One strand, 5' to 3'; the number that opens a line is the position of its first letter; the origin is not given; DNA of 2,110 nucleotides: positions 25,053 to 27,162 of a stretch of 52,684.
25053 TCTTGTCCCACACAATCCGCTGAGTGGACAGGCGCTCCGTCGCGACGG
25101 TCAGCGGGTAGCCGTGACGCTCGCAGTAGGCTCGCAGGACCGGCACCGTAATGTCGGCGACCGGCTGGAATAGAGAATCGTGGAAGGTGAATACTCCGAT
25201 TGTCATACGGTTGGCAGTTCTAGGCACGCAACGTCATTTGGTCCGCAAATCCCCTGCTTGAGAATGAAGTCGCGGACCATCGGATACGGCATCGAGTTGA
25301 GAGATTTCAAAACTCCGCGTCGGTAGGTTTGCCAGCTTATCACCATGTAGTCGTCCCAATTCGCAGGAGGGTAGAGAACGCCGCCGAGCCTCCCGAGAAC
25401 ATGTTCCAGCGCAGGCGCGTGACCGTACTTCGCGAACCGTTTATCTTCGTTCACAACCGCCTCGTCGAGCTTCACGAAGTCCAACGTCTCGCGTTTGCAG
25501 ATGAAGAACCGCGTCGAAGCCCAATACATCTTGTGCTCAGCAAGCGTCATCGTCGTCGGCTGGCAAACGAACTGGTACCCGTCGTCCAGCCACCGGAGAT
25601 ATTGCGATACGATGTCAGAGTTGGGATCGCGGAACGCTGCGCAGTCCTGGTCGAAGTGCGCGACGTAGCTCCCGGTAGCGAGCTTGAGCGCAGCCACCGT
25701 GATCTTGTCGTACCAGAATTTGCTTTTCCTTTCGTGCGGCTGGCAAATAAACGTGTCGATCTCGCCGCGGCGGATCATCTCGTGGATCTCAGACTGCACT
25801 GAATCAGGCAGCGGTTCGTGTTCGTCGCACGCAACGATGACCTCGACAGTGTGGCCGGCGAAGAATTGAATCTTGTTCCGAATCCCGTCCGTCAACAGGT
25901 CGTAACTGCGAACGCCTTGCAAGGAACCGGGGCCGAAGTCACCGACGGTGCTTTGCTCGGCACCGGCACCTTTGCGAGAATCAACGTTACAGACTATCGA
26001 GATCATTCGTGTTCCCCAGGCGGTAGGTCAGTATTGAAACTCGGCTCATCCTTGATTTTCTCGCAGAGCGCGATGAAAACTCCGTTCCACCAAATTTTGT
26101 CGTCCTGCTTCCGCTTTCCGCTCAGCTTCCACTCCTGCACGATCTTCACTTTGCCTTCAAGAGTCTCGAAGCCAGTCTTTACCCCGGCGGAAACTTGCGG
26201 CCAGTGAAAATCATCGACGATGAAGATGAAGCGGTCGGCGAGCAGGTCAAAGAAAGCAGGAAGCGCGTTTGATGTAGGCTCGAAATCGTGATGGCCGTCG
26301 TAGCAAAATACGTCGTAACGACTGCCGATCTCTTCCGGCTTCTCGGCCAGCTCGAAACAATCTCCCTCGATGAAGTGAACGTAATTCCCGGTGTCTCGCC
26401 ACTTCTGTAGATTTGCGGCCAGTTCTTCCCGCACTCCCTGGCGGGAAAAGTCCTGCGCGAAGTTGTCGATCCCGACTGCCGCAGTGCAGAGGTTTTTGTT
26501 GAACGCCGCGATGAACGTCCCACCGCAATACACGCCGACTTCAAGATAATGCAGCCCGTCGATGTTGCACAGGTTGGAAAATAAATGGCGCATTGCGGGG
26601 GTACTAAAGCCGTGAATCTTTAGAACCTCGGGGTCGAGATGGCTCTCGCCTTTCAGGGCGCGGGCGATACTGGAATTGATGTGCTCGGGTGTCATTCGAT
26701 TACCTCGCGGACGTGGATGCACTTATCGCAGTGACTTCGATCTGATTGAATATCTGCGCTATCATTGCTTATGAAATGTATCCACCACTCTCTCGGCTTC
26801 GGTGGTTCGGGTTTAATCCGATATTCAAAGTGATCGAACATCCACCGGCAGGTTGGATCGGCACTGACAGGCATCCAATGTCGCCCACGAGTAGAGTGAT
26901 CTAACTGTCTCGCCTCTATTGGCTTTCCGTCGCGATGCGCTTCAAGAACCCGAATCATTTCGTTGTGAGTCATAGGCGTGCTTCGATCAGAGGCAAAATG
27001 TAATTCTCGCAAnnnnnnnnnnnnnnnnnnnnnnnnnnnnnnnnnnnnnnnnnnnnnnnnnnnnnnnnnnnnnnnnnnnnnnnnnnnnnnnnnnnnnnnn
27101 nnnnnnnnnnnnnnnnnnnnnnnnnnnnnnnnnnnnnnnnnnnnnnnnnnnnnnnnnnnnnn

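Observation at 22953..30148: Ten-gene phage-borne glycosyltransferase/methyltransferase cluster, a candidate autonomous methylated-glycan module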

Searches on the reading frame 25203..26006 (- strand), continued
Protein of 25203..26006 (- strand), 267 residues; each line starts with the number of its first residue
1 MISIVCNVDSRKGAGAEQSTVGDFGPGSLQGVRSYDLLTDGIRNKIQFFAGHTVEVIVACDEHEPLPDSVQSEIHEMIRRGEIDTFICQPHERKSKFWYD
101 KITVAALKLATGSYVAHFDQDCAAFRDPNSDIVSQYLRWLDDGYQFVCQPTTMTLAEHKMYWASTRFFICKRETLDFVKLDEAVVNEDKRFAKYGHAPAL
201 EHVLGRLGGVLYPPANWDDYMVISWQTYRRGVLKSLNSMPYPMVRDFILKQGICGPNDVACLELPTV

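Call 69: search_protein_families(library=pfam, proteins=[L047:405-983:+, L034:8275-8985:+, L036:5934-6674:+, L025:8508-9230:+, L021:3117-3797:+, L020:10816-11913:+, L036:8958-10169:+, L039:865-2913:+, L037:3838-4659:+, L036:10351-10752:+], max_evalue=0.01)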
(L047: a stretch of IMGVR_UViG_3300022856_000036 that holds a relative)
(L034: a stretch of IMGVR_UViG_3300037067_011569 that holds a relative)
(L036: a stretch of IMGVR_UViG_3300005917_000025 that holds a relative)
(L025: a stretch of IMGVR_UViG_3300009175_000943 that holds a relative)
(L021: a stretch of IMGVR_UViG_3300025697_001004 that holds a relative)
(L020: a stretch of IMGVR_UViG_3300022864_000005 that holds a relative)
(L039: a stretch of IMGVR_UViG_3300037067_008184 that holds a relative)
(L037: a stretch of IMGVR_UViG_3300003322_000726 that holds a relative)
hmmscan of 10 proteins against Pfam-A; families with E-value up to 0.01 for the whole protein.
L047:405-983:+ (192 aa): 1 family
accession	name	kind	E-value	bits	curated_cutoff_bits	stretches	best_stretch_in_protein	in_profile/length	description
PF13578.12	Methyltransf_24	-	1.2e-09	39.4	26.3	1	43-158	1-105/105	Methyltransferase domain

L034:8275-8985:+ (236 aa): 1 family
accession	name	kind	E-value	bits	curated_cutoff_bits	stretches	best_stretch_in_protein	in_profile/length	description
PF13578.12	Methyltransf_24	-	0.00073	20.8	26.3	1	40-172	1-105/105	Methyltransferase domain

L036:5934-6674:+ (246 aa): 0 families

L025:8508-9230:+ (240 aa): 1 family
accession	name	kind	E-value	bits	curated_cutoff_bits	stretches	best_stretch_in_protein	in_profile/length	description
PF25342.1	GT_PLOD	-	1.8e-29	103.1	27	1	18-224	17-227/246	PLOD GT domain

L021:3117-3797:+ (226 aa): 1 family
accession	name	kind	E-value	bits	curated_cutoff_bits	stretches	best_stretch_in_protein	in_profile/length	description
PF13489.12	Methyltransf_23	-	4.1e-07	30.3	27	1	15-113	11-109/164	Methyltransferase domain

L020:10816-11913:+ (365 aa): 3 families
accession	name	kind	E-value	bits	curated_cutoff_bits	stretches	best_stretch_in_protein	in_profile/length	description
PF00534.26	Glycos_transf_1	-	1.4e-09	38.1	26.4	1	221-308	72-150/172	Glycosyl transferases group 1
PF13692.12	Glyco_trans_1_4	-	2.2e-07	31.7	27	1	222-308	59-134/142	Glycosyl transferases group 1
PF13439.12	Glyco_transf_4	-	0.0013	19.2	28.5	1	26-60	3-37/170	Glycosyltransferase Family 4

L036:8958-10169:+ (403 aa): 2 families
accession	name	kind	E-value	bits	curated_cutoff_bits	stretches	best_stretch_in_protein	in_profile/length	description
PF04055.27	Radical_SAM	-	6.9e-20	72.3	29.5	1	165-323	2-166/166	Radical SAM superfamily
PF02310.24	B12-binding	-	1.4e-15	57.6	32.1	1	22-116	13-117/121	B12 binding domain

L039:865-2913:+ (682 aa): 3 families
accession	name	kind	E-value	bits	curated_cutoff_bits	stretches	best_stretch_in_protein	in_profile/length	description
PF00534.26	Glycos_transf_1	-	9.1e-12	45.3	26.4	1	186-318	9-138/172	Glycosyl transferases group 1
PF01075.23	Glyco_transf_9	-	1.5e-09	38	22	1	566-630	165-229/247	Glycosyltransferase family 9 (heptosyltransferase)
PF13692.12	Glyco_trans_1_4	-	1.3e-08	35.6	27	1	252-315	56-118/142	Glycosyl transferases group 1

L037:3838-4659:+ (273 aa): 0 families

L036:10351-10752:+ (133 aa): 0 families

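Call 70: search_protein_families(library=phrogs, proteins=[L013:974-2200:+, L030:4368-4991:+, L030:14947-15507:+, L018:16892-17476:+, L034:17976-20816:+, L037:7004-9076:+, L023:6666-9134:+, L016:518-1213:+, L016:2473-2943:+, L016:3416-3859:+], max_evalue=0.001)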
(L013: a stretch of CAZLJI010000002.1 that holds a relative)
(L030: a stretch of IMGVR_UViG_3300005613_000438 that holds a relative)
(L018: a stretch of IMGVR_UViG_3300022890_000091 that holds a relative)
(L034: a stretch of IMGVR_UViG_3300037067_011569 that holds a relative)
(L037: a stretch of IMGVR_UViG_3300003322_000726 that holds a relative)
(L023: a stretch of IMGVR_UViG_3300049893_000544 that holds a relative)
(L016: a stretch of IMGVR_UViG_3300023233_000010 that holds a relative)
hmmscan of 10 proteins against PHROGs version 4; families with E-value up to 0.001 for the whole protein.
L013:974-2200:+ (408 aa): 2 families
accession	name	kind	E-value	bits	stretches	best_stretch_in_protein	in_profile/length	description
phrog_29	-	head and packaging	1.9e-38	133.8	2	14-278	32-287/439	major head protein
phrog_1650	-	head and packaging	0.00053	20.4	0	163-223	151-210/300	major head protein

L030:4368-4991:+ (207 aa): 0 families

L030:14947-15507:+ (186 aa): 0 families

L018:16892-17476:+ (194 aa): 2 families
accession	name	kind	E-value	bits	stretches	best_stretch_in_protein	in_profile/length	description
phrog_2729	-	head and packaging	9e-05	22.9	1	110-168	168-230/252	virion structural protein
phrog_476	-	tail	0.00096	19.5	0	86-171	108-197/296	major tail protein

L034:17976-20816:+ (947 aa): 24 families
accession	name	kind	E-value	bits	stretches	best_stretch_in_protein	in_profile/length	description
phrog_1533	-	tail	5.8e-61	207.4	1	57-726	65-663/1688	tail length tape measure protein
phrog_4704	-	tail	2.7e-55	189.2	1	103-662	20-543/625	tail length tape measure protein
phrog_991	-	tail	5.4e-46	157.9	1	154-730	112-708/1966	tail length tape measure protein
phrog_37649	-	tail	2.3e-45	155.4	1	277-834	407-960/2006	tail length tape measure protein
phrog_28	-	tail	6.6e-43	148.5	1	16-728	106-673/1228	tail length tape measure protein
phrog_1272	-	tail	4.1e-40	138.5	1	33-725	18-666/1606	tail length tape measure protein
phrog_167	-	tail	1.7e-39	136.4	1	151-689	126-658/1555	tail length tape measure protein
phrog_9696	-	tail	2.6e-39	135.8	1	283-609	31-350/1415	tail length tape measure protein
phrog_5218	-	unknown function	2.1e-38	133.2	1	109-867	31-781/1599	-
phrog_38390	-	tail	2e-32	113.3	1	331-730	59-450/1029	tail length tape measure protein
phrog_19074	-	unknown function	1.1e-27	97.5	1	315-523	138-346/1384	-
phrog_28420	-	tail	4.5e-25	88.9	1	305-593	31-310/906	tail length tape measure protein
phrog_5493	-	tail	7.2e-25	88.5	1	289-566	33-310/1102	tail length tape measure protein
phrog_16692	-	unknown function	4.8e-22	79.2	1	311-512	161-363/1107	-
phrog_1293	-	tail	6.8e-21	74.8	1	109-641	24-498/1424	tail length tape measure protein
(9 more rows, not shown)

L037:7004-9076:+ (690 aa): 1 family
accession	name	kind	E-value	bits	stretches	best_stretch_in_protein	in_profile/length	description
phrog_6681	-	head and packaging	5.2e-76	257.5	1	12-662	39-721/758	terminase large subunit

L023:6666-9134:+ (822 aa): 1 family
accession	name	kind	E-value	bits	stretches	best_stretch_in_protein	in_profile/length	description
phrog_6547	-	head and packaging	1.2e-42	147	1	29-795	17-791/827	portal protein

L016:518-1213:+ (231 aa): 0 families

L016:2473-2943:+ (156 aa): 0 families

L016:3416-3859:+ (147 aa): 0 families

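Call 90: fold_search(model_id=the predicted structure, library=viral)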
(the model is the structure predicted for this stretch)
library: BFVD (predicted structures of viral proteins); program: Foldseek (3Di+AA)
matches with E <= 10: 896; with E <= 0.001: 52
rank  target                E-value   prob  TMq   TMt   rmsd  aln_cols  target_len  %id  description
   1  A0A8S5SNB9            1.9e-05  1.00  0.45  0.39   5.8       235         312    8  Glycosyltransferase [Podoviridae sp. ctIKM86]
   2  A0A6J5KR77            3.5e-05  1.00  0.46  0.53   6.1       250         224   13  Uncharacterized protein [uncultured Caudovirales phage]
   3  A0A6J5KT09            4.3e-05  1.00  0.44  0.29   6.1       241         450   10  AdoMet_MTases domain containing protein [uncultured Caudovirales phage]
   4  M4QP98                7.1e-05  1.00  0.45  0.52   5.4       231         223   12  Uncharacterized protein [Synechococcus phage S-SKS1]
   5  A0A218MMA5            7.5e-05  1.00  0.39  0.48   7.2       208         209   13  Glycosyltransferase 2-like domain-containing protein [uncultured virus]
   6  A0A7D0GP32            1.2e-04  1.00  0.38  0.25   6.9       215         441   13  (no name in the UniProt tables at hand)
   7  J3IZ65                1.4e-04  1.00  0.36  0.37   7.3       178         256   13  (no name in the UniProt tables at hand)
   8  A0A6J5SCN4            1.4e-04  1.00  0.42  0.38   6.0       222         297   15  Glyco_tranf_GTA_type domain containing protein [uncultured Caudovirales phage]
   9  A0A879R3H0            1.4e-04  0.98  0.33  0.34  14.9       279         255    9  Uncharacterized protein [Synechococcus phage S-SRM01]
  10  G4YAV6                1.5e-04  1.00  0.44  0.48  11.1       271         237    9  (no name in the UniProt tables at hand)
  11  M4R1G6                1.7e-04  1.00  0.46  0.50   6.2       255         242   10  Uncharacterized protein [Synechococcus phage S-SKS1]
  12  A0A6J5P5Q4            1.7e-04  1.00  0.37  0.38   6.2       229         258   10  Glyco_tranf_GTA_type domain containing protein [uncultured Caudovirales phage]
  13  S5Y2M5                1.8e-04  1.00  0.38  0.45   4.9       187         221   12  (no name in the UniProt tables at hand)
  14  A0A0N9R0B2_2          1.8e-04  1.00  0.39  0.16   9.1       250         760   14  UDP-N-acetylglucosamine 2-epimerase [Chrysochromulina ericina virus CeV-01B]
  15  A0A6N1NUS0            1.9e-04  1.00  0.36  0.33   6.5       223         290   12  Putative orfan [Tupanvirus soda lake]
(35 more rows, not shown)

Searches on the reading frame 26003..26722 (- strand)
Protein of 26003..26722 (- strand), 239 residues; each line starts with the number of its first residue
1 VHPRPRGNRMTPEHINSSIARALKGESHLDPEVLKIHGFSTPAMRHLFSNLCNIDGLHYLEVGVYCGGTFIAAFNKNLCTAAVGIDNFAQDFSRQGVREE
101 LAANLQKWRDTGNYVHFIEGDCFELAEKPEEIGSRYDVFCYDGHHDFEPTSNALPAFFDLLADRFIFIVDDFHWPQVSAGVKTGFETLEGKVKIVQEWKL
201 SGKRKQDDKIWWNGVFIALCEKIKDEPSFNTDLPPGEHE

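Call 3: search_protein_families(library=pfam, proteins=[window:26003-26722:-], max_evalue=0.1)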
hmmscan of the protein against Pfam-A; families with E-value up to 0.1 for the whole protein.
window:26003-26722:- (239 aa): 2 families
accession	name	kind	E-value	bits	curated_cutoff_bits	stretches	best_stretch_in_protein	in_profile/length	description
PF13578.12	Methyltransf_24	-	4.7e-09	37.5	26.3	1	60-172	1-105/105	Methyltransferase domain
PF00149.33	Metallophos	-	0.089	13.7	21.5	0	130-214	59-142/191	Calcineurin-like phosphoesterase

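Call 4: search_protein_families(library=phrogs, proteins=[window:26003-26722:-], max_evalue=0.1)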
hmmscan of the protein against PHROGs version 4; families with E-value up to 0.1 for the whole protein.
window:26003-26722:- (239 aa): 2 families
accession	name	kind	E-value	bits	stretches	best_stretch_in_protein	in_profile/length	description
phrog_1458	-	unknown function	1.8e-25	91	1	13-222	305-519/519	-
phrog_21658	-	other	0.0016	19.2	1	59-174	37-150/226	methyltransferase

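Call 9: search_protein_families(library=ncbifam, proteins=[window:26003-26695:-], max_evalue=0.1)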
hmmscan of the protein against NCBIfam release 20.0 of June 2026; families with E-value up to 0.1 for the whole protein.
window:26003-26695:- (230 aa): 0 families

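Call 96: search_dna_similar(query=window:26003-26695:-, collection=phages, mode=protein, max_evalue=0.001, max_rows=20)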
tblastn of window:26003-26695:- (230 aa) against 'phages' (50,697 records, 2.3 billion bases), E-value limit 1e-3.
Records with a match: 123; places in all: 123; records where one place covers at least 80% of the query: 123.
Best place of each record, by identity: <60% 123.
By first word of the organism name: Synechococcus 77; Cyanophage 38; Prochlorococcus 8.
By host as written in the record: Synechococcus 87; - 9; Synechococcus sp. WH7803 6; Synechococcus sp. 4; Synechococcus sp. WH8102 3; Prochlorococcus marinus NATL2A 2; Prochlorococcus sp. NATL2A 2; Synechococcus sp. WH8109 2; and 6 more.
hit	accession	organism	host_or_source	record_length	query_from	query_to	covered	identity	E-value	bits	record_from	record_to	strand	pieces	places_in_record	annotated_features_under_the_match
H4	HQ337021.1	Prochlorococcus phage P-SSM3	Prochlorococcus marinus NATL2A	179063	1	213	93%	30.3%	1e-13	99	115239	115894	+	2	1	hypothetical protein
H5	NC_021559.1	Prochlorococcus phage P-SSM3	Prochlorococcus marinus NATL2A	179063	1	213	93%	30.3%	1e-13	99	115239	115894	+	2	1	DNA endonuclease V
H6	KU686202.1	Synechococcus phage S-CAM4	Synechococcus sp.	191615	4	219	94%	28.8%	3e-16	82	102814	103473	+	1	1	hypothetical protein (x2)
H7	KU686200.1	Synechococcus phage S-CAM4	Synechococcus sp.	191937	4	219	94%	28.8%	3e-16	82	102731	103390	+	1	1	hypothetical protein (x2)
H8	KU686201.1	Synechococcus phage S-CAM4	Synechococcus sp.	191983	4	219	94%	28.8%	3e-16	82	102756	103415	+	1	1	hypothetical protein (x2)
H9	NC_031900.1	Synechococcus phage S-CAM4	Synechococcus sp.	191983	4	219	94%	28.8%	3e-16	82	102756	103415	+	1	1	hypothetical protein | minor coat protein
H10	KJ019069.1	Synechococcus phage ACG-2014j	-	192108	4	219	94%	28.8%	3e-16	82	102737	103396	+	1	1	hypothetical protein (x2)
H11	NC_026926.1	Synechococcus phage ACG-2014j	-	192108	4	219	94%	28.8%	3e-16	82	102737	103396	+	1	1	hypothetical protein | minor coat protein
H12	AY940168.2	Prochlorococcus phage P-SSM4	Prochlorococcus sp. NATL2A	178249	1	213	93%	28.2%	2e-16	84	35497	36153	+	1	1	hypothetical protein | denV: DNA endonuclease V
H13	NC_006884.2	Prochlorococcus phage P-SSM4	Prochlorococcus sp. NATL2A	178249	1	213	93%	28.2%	2e-16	84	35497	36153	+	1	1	hypothetical protein | denV: DNA endonuclease V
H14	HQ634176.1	Cyanophage P-RSM3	Prochlorococcus NATL2A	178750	1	213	93%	28.2%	2e-16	84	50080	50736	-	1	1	hypothetical protein (x2)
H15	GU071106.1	Synechococcus phage Syn19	Synechococcus sp. WH8109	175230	1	213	93%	27.8%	2e-15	81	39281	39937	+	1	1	hypothetical protein | denV: DNA endonuclease V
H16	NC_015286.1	Synechococcus phage Syn19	Synechococcus sp. WH8109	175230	1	213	93%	27.8%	2e-15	81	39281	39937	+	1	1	hypothetical protein | denV: DNA endonuclease V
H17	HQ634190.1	Cyanophage Syn2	Synechococcus sp. WH8012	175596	1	213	93%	27.8%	2e-15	81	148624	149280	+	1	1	hypothetical protein (x2)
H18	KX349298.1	Cyanophage S-RIM14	Synechococcus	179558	9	213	89%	28.1%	4e-12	71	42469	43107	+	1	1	hypothetical protein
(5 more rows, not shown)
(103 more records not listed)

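Call 98: get_annotated_region(hit=H9, flank=6000)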
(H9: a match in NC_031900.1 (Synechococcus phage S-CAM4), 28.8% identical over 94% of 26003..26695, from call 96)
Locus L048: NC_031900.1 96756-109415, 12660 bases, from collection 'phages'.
description: Synechococcus phage S-CAM4 isolate 0809SB33, complete genome.
organism: Synechococcus phage S-CAM4 (NCBI taxid 1883367)
taxonomy: Viruses; Duplodnaviria; Heunggongvirae; Uroviricota; Caudoviricetes; Kyanoviridae; Potamoivirus; Potamoivirus cam4
host: Synechococcus sp.; source: -; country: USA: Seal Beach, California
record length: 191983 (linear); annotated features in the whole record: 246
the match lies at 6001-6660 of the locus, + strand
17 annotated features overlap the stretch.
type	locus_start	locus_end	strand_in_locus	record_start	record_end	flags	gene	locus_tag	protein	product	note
CDS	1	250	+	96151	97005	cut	-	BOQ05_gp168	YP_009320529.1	virion structural protein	-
CDS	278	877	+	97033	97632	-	-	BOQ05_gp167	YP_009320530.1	DNA endonuclease V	-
CDS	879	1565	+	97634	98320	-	-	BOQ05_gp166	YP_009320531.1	2OG-Fe(II) oxygenase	-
CDS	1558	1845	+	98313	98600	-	-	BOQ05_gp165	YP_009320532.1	hypothetical protein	-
CDS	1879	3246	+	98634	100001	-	-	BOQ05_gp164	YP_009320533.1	hypothetical protein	-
CDS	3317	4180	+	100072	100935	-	-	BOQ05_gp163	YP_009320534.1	hypothetical protein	-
CDS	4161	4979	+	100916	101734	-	-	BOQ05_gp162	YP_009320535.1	hypothetical protein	-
CDS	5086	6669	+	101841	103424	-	-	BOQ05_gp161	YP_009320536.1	hypothetical protein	-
CDS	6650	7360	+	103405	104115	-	-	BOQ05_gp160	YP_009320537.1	minor coat protein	-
CDS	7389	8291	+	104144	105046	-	-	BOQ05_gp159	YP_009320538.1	hypothetical protein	-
CDS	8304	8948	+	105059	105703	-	-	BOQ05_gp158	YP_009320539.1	2OG-Fe(II) oxygenase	-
CDS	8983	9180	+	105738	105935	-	-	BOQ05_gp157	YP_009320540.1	hypothetical protein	-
CDS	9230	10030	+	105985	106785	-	-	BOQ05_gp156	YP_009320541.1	head-tail adaptor Ad2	-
CDS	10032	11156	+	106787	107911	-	-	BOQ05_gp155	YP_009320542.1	head closure Hc2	-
CDS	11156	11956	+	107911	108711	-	-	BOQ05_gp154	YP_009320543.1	tail sheath stabilizer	-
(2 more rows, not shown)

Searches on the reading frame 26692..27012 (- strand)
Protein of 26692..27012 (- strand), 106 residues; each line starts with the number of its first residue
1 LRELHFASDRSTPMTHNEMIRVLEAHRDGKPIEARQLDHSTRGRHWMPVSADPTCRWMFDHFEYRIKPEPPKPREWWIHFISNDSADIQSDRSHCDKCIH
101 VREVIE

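Call 3: search_protein_families(library=pfam, proteins=[window:26692-27012:-], max_evalue=0.1)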
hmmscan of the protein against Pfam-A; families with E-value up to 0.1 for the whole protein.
window:26692-27012:- (106 aa): 0 families

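Call 4: search_protein_families(library=phrogs, proteins=[window:26692-27012:-], max_evalue=0.1)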
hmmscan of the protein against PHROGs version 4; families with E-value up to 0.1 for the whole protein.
window:26692-27012:- (106 aa): 2 families
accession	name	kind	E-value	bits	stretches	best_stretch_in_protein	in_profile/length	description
phrog_21668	-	unknown function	5.4e-09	37.2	1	14-72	4-57/171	-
phrog_15048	-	unknown function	0.0003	22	1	8-80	2-65/131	-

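Call 9: search_protein_families(library=ncbifam, proteins=[window:26692-26973:-], max_evalue=0.1)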
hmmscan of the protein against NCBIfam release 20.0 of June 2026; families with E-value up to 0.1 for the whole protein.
window:26692-26973:- (93 aa): 0 families
